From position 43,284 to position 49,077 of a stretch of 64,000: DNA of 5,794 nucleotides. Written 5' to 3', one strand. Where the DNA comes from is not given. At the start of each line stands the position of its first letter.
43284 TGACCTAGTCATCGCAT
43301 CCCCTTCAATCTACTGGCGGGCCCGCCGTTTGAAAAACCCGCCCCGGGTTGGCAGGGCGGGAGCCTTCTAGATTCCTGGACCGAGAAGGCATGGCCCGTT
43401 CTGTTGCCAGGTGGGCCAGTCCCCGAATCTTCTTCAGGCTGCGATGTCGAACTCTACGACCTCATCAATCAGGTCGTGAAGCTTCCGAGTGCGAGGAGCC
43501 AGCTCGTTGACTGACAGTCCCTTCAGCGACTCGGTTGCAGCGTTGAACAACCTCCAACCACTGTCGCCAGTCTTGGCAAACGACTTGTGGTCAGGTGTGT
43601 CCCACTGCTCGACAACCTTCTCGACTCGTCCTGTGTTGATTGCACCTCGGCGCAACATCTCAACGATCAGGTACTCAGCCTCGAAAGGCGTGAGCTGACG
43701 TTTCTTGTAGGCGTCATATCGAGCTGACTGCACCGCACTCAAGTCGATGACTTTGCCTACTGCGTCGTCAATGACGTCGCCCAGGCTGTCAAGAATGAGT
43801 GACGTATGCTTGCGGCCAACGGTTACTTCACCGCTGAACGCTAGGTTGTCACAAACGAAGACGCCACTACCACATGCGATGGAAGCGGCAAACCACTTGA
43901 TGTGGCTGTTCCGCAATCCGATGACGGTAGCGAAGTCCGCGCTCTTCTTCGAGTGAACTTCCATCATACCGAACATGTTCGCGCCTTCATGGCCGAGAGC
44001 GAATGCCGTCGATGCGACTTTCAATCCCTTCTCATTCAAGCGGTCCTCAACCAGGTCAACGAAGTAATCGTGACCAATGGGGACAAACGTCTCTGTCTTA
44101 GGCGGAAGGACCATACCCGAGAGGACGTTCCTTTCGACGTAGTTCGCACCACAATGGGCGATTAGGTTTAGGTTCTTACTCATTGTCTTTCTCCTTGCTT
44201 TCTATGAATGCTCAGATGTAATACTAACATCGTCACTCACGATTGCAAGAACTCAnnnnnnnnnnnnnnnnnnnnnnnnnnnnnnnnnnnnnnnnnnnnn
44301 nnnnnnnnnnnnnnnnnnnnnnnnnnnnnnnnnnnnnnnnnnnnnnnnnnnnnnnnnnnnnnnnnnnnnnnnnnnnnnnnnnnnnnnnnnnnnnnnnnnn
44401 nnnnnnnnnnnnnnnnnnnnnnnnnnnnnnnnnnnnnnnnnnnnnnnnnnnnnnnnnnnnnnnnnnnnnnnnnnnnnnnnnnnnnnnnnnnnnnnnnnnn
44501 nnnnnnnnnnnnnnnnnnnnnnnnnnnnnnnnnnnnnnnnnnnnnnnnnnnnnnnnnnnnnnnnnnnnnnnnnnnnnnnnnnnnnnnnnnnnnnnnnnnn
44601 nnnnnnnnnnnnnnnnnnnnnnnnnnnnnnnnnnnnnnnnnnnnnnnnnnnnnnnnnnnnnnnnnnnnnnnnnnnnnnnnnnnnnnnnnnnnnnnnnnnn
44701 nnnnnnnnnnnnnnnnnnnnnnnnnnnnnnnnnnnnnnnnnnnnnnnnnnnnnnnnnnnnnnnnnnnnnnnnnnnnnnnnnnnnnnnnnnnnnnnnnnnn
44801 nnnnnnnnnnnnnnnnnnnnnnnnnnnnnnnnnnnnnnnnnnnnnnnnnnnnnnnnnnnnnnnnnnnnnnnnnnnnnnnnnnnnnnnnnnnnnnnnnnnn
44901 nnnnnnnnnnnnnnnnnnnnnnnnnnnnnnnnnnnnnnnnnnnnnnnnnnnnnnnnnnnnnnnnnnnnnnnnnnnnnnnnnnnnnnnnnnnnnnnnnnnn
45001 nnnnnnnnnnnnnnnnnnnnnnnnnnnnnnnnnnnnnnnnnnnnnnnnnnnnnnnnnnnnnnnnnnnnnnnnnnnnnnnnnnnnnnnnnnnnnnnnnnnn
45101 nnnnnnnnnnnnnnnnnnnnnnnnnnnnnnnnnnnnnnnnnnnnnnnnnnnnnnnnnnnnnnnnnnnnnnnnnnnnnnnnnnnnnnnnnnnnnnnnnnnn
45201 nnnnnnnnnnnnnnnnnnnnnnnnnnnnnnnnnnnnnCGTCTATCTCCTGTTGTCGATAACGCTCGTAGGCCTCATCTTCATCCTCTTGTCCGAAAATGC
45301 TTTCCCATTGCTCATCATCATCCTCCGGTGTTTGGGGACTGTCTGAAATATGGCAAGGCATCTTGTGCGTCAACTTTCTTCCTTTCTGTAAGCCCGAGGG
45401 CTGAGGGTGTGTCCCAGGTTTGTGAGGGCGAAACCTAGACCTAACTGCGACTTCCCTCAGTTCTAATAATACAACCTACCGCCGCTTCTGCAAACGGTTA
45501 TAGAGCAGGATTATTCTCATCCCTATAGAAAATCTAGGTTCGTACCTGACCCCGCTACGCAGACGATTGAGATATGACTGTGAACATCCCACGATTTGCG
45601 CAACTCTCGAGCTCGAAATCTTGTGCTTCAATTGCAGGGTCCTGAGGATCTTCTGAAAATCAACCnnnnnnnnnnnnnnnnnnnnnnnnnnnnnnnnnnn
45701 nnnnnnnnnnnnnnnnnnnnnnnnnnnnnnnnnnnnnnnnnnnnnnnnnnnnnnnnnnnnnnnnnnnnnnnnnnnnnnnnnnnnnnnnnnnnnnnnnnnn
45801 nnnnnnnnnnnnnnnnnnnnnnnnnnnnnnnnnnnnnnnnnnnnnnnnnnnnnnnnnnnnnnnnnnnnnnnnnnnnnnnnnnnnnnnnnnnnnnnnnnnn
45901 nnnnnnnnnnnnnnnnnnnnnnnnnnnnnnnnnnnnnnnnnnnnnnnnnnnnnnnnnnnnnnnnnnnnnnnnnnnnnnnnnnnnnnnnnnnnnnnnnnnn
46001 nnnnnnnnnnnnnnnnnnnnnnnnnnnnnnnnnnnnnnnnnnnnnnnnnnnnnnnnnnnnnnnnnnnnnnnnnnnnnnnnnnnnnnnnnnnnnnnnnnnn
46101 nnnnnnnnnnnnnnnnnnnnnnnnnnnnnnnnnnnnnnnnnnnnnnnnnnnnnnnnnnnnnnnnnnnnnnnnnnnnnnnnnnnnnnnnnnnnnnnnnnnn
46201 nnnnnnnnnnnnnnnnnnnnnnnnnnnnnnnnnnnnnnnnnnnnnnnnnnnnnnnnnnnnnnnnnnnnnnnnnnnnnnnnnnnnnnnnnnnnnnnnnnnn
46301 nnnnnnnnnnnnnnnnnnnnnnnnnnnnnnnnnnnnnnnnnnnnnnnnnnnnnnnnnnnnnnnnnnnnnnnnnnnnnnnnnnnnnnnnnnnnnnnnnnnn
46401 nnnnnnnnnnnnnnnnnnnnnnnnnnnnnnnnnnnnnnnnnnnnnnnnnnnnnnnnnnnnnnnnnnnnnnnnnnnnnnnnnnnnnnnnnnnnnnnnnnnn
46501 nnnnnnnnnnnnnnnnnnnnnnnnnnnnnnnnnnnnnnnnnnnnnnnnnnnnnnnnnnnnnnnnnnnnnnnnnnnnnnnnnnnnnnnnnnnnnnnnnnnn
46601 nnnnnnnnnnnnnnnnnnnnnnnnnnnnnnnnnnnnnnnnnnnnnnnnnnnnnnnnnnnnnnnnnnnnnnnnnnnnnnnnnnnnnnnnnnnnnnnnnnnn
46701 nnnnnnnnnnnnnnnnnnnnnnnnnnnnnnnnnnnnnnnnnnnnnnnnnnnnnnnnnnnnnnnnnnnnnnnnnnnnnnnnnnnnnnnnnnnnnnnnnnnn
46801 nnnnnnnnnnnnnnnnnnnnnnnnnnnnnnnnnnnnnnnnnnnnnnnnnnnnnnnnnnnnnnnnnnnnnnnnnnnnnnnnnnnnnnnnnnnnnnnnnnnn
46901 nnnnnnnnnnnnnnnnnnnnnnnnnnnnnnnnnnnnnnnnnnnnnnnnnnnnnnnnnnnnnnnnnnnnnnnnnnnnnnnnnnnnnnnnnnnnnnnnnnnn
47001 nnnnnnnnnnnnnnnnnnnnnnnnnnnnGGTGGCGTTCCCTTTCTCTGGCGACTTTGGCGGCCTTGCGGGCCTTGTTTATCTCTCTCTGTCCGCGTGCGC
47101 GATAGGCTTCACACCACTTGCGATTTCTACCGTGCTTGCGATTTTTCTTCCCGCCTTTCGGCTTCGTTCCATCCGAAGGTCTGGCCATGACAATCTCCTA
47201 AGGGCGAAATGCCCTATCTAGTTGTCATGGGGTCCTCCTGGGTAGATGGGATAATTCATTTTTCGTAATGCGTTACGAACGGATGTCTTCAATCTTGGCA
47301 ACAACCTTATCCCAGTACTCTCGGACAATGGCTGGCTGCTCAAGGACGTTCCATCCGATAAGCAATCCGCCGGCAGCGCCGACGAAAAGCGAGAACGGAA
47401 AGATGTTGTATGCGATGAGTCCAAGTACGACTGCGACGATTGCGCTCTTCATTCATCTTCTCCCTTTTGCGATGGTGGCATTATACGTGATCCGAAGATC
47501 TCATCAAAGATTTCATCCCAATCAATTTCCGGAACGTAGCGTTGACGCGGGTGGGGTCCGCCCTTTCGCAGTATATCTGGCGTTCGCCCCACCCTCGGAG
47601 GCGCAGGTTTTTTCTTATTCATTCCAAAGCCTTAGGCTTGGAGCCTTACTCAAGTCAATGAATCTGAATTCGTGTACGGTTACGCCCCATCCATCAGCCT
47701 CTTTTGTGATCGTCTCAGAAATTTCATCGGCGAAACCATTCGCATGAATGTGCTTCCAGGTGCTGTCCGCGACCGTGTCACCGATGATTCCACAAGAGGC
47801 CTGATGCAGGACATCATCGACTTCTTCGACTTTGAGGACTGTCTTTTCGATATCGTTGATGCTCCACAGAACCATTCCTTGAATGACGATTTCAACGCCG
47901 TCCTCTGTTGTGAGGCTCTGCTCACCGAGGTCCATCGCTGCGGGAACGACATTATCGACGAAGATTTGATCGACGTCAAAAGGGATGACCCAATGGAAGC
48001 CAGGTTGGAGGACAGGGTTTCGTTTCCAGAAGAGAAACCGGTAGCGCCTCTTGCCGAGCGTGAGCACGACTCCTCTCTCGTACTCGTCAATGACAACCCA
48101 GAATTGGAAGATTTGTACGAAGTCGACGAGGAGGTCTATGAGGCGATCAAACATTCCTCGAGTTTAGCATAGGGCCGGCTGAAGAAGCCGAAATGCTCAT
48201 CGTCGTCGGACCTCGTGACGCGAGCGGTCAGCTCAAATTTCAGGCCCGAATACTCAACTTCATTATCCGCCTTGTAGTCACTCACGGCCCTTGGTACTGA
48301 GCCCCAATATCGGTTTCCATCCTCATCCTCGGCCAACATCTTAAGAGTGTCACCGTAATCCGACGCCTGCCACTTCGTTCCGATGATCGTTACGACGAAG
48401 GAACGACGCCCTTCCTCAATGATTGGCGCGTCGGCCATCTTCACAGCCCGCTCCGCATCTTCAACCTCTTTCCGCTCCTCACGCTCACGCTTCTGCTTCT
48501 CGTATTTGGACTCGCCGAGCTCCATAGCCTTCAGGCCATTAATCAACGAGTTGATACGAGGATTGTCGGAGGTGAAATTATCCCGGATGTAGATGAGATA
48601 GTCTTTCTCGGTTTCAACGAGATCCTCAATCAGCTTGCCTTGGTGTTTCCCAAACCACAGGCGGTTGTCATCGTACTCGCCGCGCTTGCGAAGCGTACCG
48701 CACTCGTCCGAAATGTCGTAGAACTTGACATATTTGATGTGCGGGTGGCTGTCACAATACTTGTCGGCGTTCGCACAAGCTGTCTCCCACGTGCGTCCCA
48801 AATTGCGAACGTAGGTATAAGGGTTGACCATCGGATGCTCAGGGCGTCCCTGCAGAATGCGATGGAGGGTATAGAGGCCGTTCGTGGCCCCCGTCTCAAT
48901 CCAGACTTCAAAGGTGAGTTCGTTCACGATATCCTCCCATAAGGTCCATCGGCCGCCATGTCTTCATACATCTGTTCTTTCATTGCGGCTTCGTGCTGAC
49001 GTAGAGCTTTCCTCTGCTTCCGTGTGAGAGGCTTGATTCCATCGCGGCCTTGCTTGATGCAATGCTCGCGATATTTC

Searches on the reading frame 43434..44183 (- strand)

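Call 28: search_protein_families(library=pfam, proteins=[window:43434-44183:-], max_evalue=0.001)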
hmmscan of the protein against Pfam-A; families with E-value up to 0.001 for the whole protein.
window:43434-44183:- (249 aa): 1 family
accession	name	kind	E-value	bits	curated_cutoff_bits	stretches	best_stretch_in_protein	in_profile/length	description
PF06067.16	DUF932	-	3.6e-05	24.1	23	1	41-220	17-206/227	Domain of unknown function (DUF932)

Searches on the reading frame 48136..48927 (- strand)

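Call 28: search_protein_families(library=pfam, proteins=[window:48136-48927:-], max_evalue=0.001)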
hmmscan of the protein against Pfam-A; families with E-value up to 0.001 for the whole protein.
window:48136-48927:- (263 aa): 0 families

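Call 79: search_protein_families(library=phrogs, proteins=[window:48136-48927:-], max_evalue=0.001)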
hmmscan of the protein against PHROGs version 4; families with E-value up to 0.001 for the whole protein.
window:48136-48927:- (263 aa): 4 families
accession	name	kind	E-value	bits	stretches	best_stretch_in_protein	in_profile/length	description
phrog_18425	-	unknown function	9.8e-11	42.7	1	162-252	48-127/137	-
phrog_4265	-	unknown function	7.9e-10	39.9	1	158-252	169-274/280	-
phrog_3628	-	unknown function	2e-07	31.5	1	1-59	2-56/257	-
phrog_4750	-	unknown function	2.2e-07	31.5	1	171-253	179-253/260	-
